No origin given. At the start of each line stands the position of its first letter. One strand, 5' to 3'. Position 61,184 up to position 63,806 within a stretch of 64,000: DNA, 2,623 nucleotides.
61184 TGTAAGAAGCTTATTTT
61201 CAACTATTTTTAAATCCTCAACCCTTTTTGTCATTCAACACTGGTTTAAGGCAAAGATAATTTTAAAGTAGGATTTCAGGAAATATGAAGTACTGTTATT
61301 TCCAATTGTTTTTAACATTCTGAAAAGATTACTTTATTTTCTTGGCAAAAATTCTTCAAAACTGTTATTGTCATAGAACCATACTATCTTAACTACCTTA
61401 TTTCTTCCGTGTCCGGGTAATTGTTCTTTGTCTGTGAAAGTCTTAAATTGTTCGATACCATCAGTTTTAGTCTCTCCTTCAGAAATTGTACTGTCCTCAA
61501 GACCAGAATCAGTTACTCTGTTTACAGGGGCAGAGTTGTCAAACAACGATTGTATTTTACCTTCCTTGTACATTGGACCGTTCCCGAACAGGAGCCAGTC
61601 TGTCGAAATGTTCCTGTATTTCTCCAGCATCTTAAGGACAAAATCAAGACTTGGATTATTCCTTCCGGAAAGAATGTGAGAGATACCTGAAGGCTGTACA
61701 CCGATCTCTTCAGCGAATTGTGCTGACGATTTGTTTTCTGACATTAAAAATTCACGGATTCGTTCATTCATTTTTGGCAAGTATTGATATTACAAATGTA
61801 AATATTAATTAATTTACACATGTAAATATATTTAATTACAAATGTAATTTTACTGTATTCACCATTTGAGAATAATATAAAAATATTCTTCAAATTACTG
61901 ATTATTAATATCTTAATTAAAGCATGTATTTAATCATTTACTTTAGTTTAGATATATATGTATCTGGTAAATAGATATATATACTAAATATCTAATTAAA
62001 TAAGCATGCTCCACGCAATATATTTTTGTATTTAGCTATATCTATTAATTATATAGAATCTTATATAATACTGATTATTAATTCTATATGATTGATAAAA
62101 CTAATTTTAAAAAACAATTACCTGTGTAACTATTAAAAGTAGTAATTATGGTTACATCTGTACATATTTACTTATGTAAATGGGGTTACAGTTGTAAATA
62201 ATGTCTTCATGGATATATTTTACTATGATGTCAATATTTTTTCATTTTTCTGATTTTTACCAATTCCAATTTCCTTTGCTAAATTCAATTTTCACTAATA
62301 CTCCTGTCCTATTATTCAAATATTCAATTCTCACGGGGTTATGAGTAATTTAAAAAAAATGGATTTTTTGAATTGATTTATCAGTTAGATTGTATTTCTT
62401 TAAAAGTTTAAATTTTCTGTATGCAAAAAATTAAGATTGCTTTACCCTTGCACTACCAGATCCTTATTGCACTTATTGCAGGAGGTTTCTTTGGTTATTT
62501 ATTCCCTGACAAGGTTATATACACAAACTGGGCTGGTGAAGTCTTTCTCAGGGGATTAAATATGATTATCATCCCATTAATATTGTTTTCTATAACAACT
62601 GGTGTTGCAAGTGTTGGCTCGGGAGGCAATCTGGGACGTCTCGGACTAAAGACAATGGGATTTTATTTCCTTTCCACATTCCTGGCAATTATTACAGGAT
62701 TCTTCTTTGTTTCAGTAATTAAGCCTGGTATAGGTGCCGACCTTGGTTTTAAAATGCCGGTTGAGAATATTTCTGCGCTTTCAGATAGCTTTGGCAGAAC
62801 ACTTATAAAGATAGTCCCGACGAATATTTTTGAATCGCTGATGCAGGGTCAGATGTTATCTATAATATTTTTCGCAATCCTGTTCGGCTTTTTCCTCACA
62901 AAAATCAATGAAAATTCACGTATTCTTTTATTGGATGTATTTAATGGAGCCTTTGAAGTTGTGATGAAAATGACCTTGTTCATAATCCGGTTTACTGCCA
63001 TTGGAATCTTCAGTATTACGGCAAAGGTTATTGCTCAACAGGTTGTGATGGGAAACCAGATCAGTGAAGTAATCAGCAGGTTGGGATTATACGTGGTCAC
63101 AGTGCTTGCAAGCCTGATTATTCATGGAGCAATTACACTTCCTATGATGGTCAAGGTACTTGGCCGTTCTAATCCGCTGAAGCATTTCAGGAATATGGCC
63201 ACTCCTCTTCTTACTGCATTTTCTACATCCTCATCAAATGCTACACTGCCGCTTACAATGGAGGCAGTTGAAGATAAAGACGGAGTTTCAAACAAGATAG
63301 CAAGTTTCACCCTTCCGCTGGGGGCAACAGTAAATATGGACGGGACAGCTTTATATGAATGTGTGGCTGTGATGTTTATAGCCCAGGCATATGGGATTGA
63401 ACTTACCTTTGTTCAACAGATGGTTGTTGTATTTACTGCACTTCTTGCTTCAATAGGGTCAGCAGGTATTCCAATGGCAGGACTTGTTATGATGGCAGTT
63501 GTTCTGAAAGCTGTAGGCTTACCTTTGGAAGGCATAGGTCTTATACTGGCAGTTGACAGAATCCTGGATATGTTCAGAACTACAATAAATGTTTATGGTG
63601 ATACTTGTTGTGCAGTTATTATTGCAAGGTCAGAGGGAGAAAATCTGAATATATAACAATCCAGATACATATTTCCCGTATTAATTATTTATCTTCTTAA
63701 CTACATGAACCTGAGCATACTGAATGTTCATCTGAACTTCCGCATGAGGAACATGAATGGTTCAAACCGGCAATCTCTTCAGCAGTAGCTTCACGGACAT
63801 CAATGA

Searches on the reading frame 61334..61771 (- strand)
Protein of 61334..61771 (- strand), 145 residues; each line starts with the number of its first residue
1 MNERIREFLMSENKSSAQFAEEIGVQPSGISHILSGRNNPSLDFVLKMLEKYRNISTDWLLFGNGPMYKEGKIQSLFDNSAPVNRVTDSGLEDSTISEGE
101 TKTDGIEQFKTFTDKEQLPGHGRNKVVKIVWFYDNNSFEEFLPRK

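Call 6: search_protein_families(library=pfam, proteins=[window:61334-61771:-], max_evalue=0.01)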
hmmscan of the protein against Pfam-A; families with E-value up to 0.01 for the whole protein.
window:61334-61771:- (145 aa): 4 families
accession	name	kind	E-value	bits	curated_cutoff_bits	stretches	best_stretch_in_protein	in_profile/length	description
PF01381.28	HTH_3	-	2.5e-10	40.6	23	1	5-60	1-55/55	Helix-turn-helix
PF12844.13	HTH_19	-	1.2e-07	32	30.2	1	2-65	1-63/64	Helix-turn-helix domain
PF13560.12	HTH_31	-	8.4e-06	26.4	27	1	12-52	13-54/64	Helix-turn-helix domain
PF07022.19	Phage_CI_repr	-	0.0011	19.7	22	1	14-68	13-65/65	Bacteriophage CI repressor helix-turn-helix domain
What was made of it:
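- On Cro/C1 (XRE, Pfam HTH_3) repressor with cognate palindromic operators: HTH_3 scores 40.6 bits against a cutoff of 23 (call 6).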

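Call 7: search_protein_families(library=ncbifam, proteins=[window:61334-61771:-], max_evalue=0.01)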
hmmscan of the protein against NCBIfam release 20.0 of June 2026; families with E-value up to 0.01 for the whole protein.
window:61334-61771:- (145 aa): 4 families
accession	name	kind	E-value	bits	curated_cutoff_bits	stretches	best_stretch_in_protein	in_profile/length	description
NF041951.1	phage_RstR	subfamily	5.5e-05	23.4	80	1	2-65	4-66/108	RstR family transcriptional repressor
TIGR02607.1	antidote_HigA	equivalog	0.00086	19.1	47.7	1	6-59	13-65/81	HigA family addiction module antitoxin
TIGR04111.1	BcepMu_gp16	hypoth_equivalog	0.0021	17.9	34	1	3-40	3-40/55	phage-associated protein, BcepMu gp16 family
NF038310.1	lysogeny_AimR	equivalog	0.007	15.4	70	1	6-52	2-48/365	AimR family lysis-lysogeny pheromone receptor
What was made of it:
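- On Lambda-type OL/OR immunity switch: No Peptidase_S24 hit in Pfam or NCBIfam (calls 6, 7).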

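Call 8: find_homologous_proteins(query=window:61334-61771:-)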
Query window:61334-61771:- (145 aa): 2835 proteins with E <= 0.001 among 2839 candidates; the best 120 are listed.
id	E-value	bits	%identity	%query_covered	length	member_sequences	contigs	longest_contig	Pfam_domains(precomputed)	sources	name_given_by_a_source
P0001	3.0e-91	321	100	100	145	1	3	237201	PF12844.14,PF01381.29,PF13560.13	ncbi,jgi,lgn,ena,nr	ncbi:MAG TPA: helix-turn-helix transcriptional regulator [Bacteroidales bacterium]|nr:helix-turn-hel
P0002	7.2e-66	239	78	99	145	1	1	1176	PF12844.14,PF01381.29,PF13560.13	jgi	-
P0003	2.3e-59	217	71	100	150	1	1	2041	PF12844.14,PF01381.29,PF13560.13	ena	-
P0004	5.7e-58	213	68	99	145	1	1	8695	PF12844.14,PF01381.29,PF13560.13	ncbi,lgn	-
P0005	5.8e-58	213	70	99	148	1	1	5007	PF12844.14,PF01381.29,PF13560.13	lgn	-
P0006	5.3e-56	207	70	99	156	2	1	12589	PF12844.14,PF01381.29,PF13560.13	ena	-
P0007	1.3e-53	199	65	100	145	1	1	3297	PF12844.14,PF01381.29,PF13560.13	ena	-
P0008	2.1e-48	182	65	99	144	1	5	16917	PF12844.14,PF01381.29,PF13560.13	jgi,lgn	jgi:transcriptional regulator with XRE-family HTH domain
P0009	2.8e-48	182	60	99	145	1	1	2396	PF12844.14,PF01381.29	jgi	jgi:transcriptional regulator with XRE-family HTH domain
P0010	1.3e-47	179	62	99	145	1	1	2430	PF12844.14,PF01381.29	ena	-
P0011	2.1e-47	179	63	99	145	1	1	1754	PF12844.14,PF01381.29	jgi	jgi:transcriptional regulator with XRE-family HTH domain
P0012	2.5e-47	179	64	99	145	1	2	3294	PF12844.14,PF01381.29,PF13560.13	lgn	-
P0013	4.2e-47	178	61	99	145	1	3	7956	PF12844.14,PF01381.29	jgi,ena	-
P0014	5.3e-47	177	62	99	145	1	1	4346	PF12844.14,PF01381.29,PF13560.13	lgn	-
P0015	6.2e-47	177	60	99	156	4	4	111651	PF12844.14,PF01381.29,PF13560.13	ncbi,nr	ncbi:MAG TPA: hypothetical protein DDY34_03745 [Bacteroidales bacterium]|nr:MAG: hypothetical protei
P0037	5.4e-45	171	56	100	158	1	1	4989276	PF12844.14,PF01381.29,PF13560.13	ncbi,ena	-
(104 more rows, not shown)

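Call 10: find_related_loci(query=A1, collection=genome_contigs, flank=4000)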
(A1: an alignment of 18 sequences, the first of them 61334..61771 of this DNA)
Query A1 (145 aa) in genome_contigs; peptide patterns used: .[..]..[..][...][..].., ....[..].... (x = any residue, [..] = any of these).
600 stretches matched a pattern (row limit reached: there are more); 561 encode a relative of the query (tblastn E <= 1e-3); the best 80 are kept; 80 distinct loci.
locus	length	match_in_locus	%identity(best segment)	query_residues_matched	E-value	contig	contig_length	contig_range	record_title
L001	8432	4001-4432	60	1-144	4e-53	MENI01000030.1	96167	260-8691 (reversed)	MAG: Bacteroidetes bacterium GWA2_40_15 gwa2_scaffold_186, whole genome shotgun sequence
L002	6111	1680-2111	61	1-143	4e-50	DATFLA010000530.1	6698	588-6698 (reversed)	MAG TPA_asm: Bacteroidales bacterium isolate SMAG_U9185 k141_361503, whole genome shotgun sequence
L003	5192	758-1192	58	1-145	2e-48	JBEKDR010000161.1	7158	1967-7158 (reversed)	MAG: Bacteroidales bacterium isolate SPRUCE 188 SPRUCE_188_161, whole genome shotgun sequence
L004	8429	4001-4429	59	1-143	4e-48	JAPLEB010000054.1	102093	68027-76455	MAG: Bacteroidia bacterium isolate LacPavin_0920_SED5_MAG_39_21 LacPavin_0920_SED5_scaffold_2517785, whole genome shotgu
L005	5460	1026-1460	57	1-145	2e-47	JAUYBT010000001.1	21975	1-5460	MAG: Bacteroidales bacterium isolate C20_concoct.bin.132 C20_k141_649900, whole genome shotgun sequence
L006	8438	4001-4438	58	1-145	2e-47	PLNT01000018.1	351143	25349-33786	MAG: Bacteroidales bacterium isolate fen_974 73.20120800_E1X.13_contig_404, whole genome shotgun sequence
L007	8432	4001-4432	55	1-144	3e-47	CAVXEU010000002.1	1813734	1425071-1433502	MAG: uncultured Bacteroidales bacterium isolate MFD02416.bin.1.219 genome assembly, contig: contig_12175, whole genome s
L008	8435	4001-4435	58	1-145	3e-46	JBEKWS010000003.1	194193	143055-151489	MAG: Bacteroidales bacterium isolate SPRUCE 633 SPRUCE_633_3, whole genome shotgun sequence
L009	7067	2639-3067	55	1-143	2e-46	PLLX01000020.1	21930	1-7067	MAG: Bacteroidales bacterium isolate fen_983 73.20120800_E3S.44_contig_4941, whole genome shotgun sequence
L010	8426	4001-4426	56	1-145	3e-46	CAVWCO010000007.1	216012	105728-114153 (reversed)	MAG: uncultured Bacteroidales bacterium isolate MFD03899.bin.2.192 genome assembly, contig: contig_20968, whole genome s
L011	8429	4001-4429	54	1-145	2e-45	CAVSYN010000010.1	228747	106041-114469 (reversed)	MAG: uncultured Bacteroidales bacterium isolate MFD02809.bin.1.200 genome assembly, contig: contig_162974, whole genome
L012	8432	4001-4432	54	1-145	3e-45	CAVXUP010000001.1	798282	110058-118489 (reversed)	MAG: uncultured Bacteroidales bacterium isolate MFD04716.bin.1.269 genome assembly, contig: contig_10988, whole genome s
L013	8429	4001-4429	55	1-143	3e-45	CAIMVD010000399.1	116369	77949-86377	MAG: uncultured Bacteroidetes bacterium isolate Loclat_bin-20678 genome assembly, contig: bin-20678:399/411, whole genom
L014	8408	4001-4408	58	1-143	4e-45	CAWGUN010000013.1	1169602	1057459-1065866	MAG: uncultured Bacteroidales bacterium isolate MFD02809.bin.1.359 genome assembly, contig: contig_99451, whole genome s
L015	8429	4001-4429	54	1-145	4e-45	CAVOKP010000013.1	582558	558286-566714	MAG: uncultured Bacteroidales bacterium isolate MFD00032.bin.3.532 genome assembly, contig: contig_56439, whole genome s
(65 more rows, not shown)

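Call 22: find_encoding_contigs(protein=P0001, flank=10000, max_places=3)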
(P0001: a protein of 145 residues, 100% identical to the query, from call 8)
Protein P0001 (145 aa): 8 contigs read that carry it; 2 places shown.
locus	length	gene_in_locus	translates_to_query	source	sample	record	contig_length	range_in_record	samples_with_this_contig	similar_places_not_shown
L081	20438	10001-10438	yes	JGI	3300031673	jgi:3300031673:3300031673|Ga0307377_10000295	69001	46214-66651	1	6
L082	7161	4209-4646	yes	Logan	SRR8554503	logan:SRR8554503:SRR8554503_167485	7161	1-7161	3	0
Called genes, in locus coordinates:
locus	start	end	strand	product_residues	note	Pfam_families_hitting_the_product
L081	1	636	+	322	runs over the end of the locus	PF02826:2-Hacid_dh_C (faint), PF01262:AlaDh_PNT_C (faint), PF02737:3HCDH_N, PF03721:UDPG_MGDP_dh_N, PF00725:3HCDH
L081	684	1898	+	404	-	PF00871:Acetate_kinase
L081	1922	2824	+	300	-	PF01515:PTA_PTB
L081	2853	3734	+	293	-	PF01515:PTA_PTB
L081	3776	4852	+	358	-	PF01869:BcrAD_BadFG (faint), PF00871:Acetate_kinase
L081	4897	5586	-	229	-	PF00106:adh_short, PF08659:KR, PF13561:adh_short_C2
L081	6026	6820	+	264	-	PF01210:NAD_Gly3P_dh_N (faint), PF02558:ApbA, PF03807:F420_oxidored, PF14748:P5CR_dimer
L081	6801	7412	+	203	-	-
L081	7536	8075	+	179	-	-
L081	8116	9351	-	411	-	PF00375:SDF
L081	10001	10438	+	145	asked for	PF01381:HTH_3, PF12844:HTH_19, PF13560:HTH_31 (weak)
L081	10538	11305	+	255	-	PF00175:NAD_binding_1 (faint), PF10418:DHODB_Fe-S_bind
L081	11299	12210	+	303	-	PF01180:DHO_dh, PF00977:His_biosynth (faint), PF03060:NMO (weak)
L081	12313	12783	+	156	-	PF13404:HTH_AsnC-type, PF13412:HTH_24, PF01037:AsnC_trans_reg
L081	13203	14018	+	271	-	PF00106:adh_short, PF08659:KR, PF13561:adh_short_C2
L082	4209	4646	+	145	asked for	PF01381:HTH_3, PF12844:HTH_19, PF13560:HTH_31 (weak)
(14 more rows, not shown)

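Call 23: find_encoding_contigs(protein=P0037, flank=10000, max_places=2)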
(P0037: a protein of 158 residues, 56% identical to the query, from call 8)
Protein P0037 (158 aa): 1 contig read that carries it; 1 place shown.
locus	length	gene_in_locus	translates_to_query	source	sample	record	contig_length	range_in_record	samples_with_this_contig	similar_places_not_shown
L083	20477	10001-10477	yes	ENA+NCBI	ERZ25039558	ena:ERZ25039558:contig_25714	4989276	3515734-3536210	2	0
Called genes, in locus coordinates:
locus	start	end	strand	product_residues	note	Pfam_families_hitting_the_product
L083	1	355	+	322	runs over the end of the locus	PF02737:3HCDH_N, PF03721:UDPG_MGDP_dh_N, PF00725:3HCDH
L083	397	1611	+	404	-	PF00871:Acetate_kinase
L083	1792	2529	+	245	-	PF01515:PTA_PTB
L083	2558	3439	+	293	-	PF01515:PTA_PTB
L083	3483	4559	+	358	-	PF00871:Acetate_kinase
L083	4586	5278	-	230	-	PF00106:adh_short, PF02719:Polysacc_synt_2 (weak), PF03435:Sacchrp_dh_NADP (weak), PF08659:KR, PF13561:adh_short_C2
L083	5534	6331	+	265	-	PF02558:ApbA (weak), PF03446:NAD_binding_2 (faint), PF03807:F420_oxidored, PF14748:P5CR_dimer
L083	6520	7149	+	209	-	-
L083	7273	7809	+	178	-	PF00254:FKBP_C (weak)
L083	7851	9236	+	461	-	PF00375:SDF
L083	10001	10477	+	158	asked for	PF12844:HTH_19, PF13560:HTH_31 (weak), PF01381:HTH_3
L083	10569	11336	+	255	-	PF10418:DHODB_Fe-S_bind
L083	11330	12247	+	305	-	PF01180:DHO_dh, PF01207:Dus (faint), PF03060:NMO (weak)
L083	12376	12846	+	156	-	PF13404:HTH_AsnC-type, PF13412:HTH_24, PF22451:NirdL-like_HTH (faint), PF01037:AsnC_trans_reg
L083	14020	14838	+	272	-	PF00106:adh_short, PF08659:KR, PF13561:adh_short_C2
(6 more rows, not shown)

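Call 26: search_solved_structures(query=A1, max_evalue=0.01, show_alignments=2)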
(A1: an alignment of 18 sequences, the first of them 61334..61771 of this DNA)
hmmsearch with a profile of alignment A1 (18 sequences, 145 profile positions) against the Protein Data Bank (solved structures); distinct sequences matched with E-value up to 0.01: 1.
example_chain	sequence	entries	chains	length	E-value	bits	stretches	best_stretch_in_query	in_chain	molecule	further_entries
3bs3_A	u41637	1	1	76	0.0059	20.1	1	1-50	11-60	Putative DNA-binding protein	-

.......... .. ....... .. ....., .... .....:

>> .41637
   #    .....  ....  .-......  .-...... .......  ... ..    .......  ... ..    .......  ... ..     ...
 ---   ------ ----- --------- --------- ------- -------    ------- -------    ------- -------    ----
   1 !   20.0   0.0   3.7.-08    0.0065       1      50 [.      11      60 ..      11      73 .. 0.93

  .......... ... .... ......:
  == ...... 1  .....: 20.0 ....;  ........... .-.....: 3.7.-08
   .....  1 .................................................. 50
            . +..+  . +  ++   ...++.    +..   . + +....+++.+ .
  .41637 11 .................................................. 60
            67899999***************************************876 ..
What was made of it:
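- Tried and rejected: Sequence search of the PDB gave only a weak structural-genomics hit, 3bs3 (call 26).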

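Call 39: predict_structure(alignment_id=A1)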
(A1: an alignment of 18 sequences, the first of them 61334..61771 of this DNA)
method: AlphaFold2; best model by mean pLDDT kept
length: 145 residues; sequences in the alignment: 18
mean_pLDDT: 70.2   pTM: 0.44
mean pLDDT of the five models: 70.2, 50.1, 49.9, 47.9, 43.0
residues with pLDDT >= 90: 18; 70-90: 72; 50-70: 11; < 50: 44
segments of 3 or more residues with pLDDT < 50: 78-120
pLDDT, mean of each block of 10 residues (from residue 1): 89 88 86 86 89 90 86 54 39 32 33 40 76 92 80
secondary structure, 60 per line:
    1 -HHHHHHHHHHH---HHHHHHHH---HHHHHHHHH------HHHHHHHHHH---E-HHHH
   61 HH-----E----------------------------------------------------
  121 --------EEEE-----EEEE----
elements in order: H2-12 H16-23 H27-35 H42-51 H57-62 E129-132 E138-141
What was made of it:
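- On Cro/C1 (XRE, Pfam HTH_3) repressor with cognate palindromic operators: AF2 predicts helices at residues 2-62 with pLDDT about 88 (call 39).
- On Lambda-type OL/OR immunity switch: The C-terminus is a linker plus a hairpin (call 39).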

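Call 40: find_related_loci(query=A1, collection=viral_contigs, flank=3000)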
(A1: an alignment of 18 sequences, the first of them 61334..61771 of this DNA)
Query A1 (145 aa) in viral_contigs; peptide patterns used: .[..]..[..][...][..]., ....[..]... (x = any residue, [..] = any of these).
155 stretches matched a pattern; 3 encode a relative of the query (tblastn E <= 1e-3); 3 distinct loci.
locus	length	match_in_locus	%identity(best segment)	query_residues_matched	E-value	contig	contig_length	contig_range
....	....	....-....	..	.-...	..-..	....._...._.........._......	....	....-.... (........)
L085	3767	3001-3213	32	1-71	6e-7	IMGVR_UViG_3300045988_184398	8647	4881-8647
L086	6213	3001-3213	31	1-71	8e-7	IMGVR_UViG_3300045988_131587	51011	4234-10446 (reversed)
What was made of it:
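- On Lambda-type OL/OR immunity switch: Only 3 weak relatives occur in IMG/VR (call 40).
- Closest known: Phage lambda CI with tripartite operators OR1-3 and OL1-3 and OL-OR looping. Different: The family is almost absent from 2.9 million viral contigs (call 40).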

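Call 42: fold_search(model_id=the predicted structure, library=pdb)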
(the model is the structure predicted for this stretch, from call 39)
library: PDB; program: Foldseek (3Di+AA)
matches with E <= 10: 467; with E <= 0.001: 0
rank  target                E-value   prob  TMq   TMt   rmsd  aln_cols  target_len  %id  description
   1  3qq6_A                6.2e-03  1.00  0.38  0.75   1.8        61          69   30  The N-terminal DNA binding domain of SinR from Bacillus subtilis (released 2011-06-15)
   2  3jxb_C                8.1e-03  1.00  0.39  0.77   1.8        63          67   25  Crystal structure of the P22 c2 repressor protein in complex with synthetic operator 9C (released 2010-01-19)
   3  9k3w_A                8.6e-03  1.00  0.30  0.65   1.5        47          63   26  Crystal structure of putative transcription regulator (dr_2454) from Deinococcus radiodurans (released 2025-10-22)
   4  2xcj_A                1.2e-02  1.00  0.40  0.67   1.9        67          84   27  Crystal structure of P2 C, the immunity repressor of temperate E. coli phage P2 (released 2010-07-28)
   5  6chv_A                1.3e-02  1.00  0.36  0.57   2.4        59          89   25  Proteus vulgaris HigA antitoxin bound to DNA (released 2019-02-27)
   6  3op9                  1.3e-02  1.00  0.38  0.50   2.8        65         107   22  Crystal structure of transcriptional regulator from Listeria innocua (released 2010-09-15)
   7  6chv_G                1.6e-02  0.99  0.33  0.51  13.4        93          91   18  Proteus vulgaris HigA antitoxin bound to DNA (released 2019-02-27)
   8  8tac_B                1.7e-02  1.00  0.32  0.66   1.3        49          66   28  Designed DNA binding protein (released 2024-08-28)
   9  8ezt_B                1.7e-02  1.00  0.31  0.60   1.7        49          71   24  Crystal structure of HipB(Lp) from Legionella pneumophila (released 2023-09-27)
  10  9sf2_A                1.8e-02  1.00  0.38  0.44   1.6        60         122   22  Phage Phi106 repressor in complex with AimX (released 2026-01-14)
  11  9chn_C                1.9e-02  1.00  0.33  0.54   1.0        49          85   26  P. vulgaris trimeric HigBA- operator 2 DNA (released 2025-07-02)
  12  8tac_A                1.9e-02  1.00  0.32  0.65   1.3        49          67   28  Designed DNA binding protein (released 2024-08-28)
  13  3cec                  1.9e-02  1.00  0.37  0.57   2.3        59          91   25  Crystal structure of a putative antidote protein of plasmid maintenance system (npun_f2943) from nostoc punctiforme pcc  (released 2008-03-11)
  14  6chv_C                1.9e-02  1.00  0.36  0.57   2.2        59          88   25  Proteus vulgaris HigA antitoxin bound to DNA (released 2019-02-27)
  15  6chv_H                2.4e-02  1.00  0.34  0.55   1.2        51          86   25  Proteus vulgaris HigA antitoxin bound to DNA (released 2019-02-27)
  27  3jxb_D                3.5e-02  1.00  0.39  0.80   1.8        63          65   25  Crystal structure of the P22 c2 repressor protein in complex with synthetic operator 9C (released 2010-01-19)
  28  2r1j_L                3.5e-02  1.00  0.39  0.79   1.8        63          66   25  Crystal Structure of the P22 c2 Repressor protein in complex with the synthetic operator 9T (released 2008-04-29)
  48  2l49_MODEL_1_A        5.7e-02  1.00  0.39  0.55   2.2        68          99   26  The solution structure of the P2 C,the immunity repressor of the P2 bacteriophage (released 2010-10-13)
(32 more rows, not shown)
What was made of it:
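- On Cro/C1 (XRE, Pfam HTH_3) repressor with cognate palindromic operators: Foldseek matches SinR, P22 c2, P2 C and 434 Cro (call 42).
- The closest folds are SinR, P22 c2, P2 C, HigA and 434 Cro, all of which bind operators as dimers (calls 39, 42).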

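Call 72: search_protein_families(library=phrogs, proteins=[window:61334-61771:-], max_evalue=0.001)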
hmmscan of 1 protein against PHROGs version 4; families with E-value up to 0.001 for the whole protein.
window:61334-61771:- (145 aa): 14 families
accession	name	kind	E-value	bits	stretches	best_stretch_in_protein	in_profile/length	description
phrog_8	-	transcription regulation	1.5e-13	51.9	1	2-90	163-235/346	transcriptional regulator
phrog_4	-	transcription regulation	1.4e-12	48.3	1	2-85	138-205/400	transcriptional repressor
phrog_3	-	transcription regulation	9.9e-09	36.4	1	1-116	89-204/430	transcriptional repressor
phrog_2328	-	transcription regulation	4.4e-08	34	1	2-68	17-82/128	transcriptional repressor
phrog_2967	-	transcription regulation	7.1e-08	33.3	1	2-79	12-89/225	transcriptional regulator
phrog_9710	-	unknown function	5e-07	30.7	1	10-73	24-88/95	-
phrog_1373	-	transcription regulation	2.2e-06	28.7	1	5-51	68-114/166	transcriptional regulator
phrog_4779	-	transcription regulation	1.5e-05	26.4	1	3-51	5-58/98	transcriptional regulator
phrog_3037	-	transcription regulation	9.8e-05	23.2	1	7-75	22-89/189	transcriptional repressor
phrog_3642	-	DNA, RNA and nucleotide metabolism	0.0001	23.1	1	12-50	20-58/79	HTH DNA binding protein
phrog_2439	-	transcription regulation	0.00012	22.1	1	3-72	10-77/367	transcriptional regulator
phrog_147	-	transcription regulation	0.00013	23.3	1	1-64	5-70/100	transcriptional regulator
phrog_34939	-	unknown function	0.0006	20.5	1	2-68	11-78/280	-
phrog_1468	-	transcription regulation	0.00082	20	0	5-38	12-45/67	transcriptional repressor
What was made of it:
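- Tried and rejected: Phage origin: 3 weak hits in IMG/VR (call 40); PHROG hits are generic HTH families (call 72).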

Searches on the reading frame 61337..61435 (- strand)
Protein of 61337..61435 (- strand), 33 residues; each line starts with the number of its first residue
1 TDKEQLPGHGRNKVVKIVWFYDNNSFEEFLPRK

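Call 71: search_protein_families(library=pfam, proteins=[window:61337-61435:-], max_evalue=10)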
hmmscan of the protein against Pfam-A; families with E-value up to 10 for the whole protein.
seq(33 aa): 1 family
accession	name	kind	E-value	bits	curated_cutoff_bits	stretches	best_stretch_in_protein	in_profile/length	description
PF07723.19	LRR_2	-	0.2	12.8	20.9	1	17-31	9-23/26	Leucine Rich Repeat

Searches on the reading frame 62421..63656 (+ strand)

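Call 6: search_protein_families(library=pfam, proteins=[window:62421-63656:+], max_evalue=0.01)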
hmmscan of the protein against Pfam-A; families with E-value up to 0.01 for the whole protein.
window:62421-63656:+ (411 aa): 1 family
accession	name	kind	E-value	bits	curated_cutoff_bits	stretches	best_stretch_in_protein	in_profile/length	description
PF00375.23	SDF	-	1.5e-123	413.2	27.9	1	10-403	1-386/387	Sodium:dicarboxylate symporter family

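Call 7: search_protein_families(library=ncbifam, proteins=[window:62421-63656:+], max_evalue=0.01)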
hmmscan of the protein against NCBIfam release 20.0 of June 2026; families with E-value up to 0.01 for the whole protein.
window:62421-63656:+ (411 aa): 4 families
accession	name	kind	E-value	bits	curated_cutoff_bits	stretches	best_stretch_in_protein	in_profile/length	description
NF008440.0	PRK11283.1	equivalog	2.4e-72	244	638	1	1-406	1-413/437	glutamate/aspartate:proton symporter GltP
NF002461.0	PRK01663.1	subfamily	1.1e-59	202.5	513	1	6-407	5-404/428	C4-dicarboxylate transporter DctA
NF009587.0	PRK13027.1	subfamily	3.7e-51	174.3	570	1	6-406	5-404/442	C4-dicarboxylate transporter DctA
NF010151.0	PRK13628.1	equivalog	8.3e-29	100.8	308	1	10-402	16-398/407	serine/threonine transporter SstT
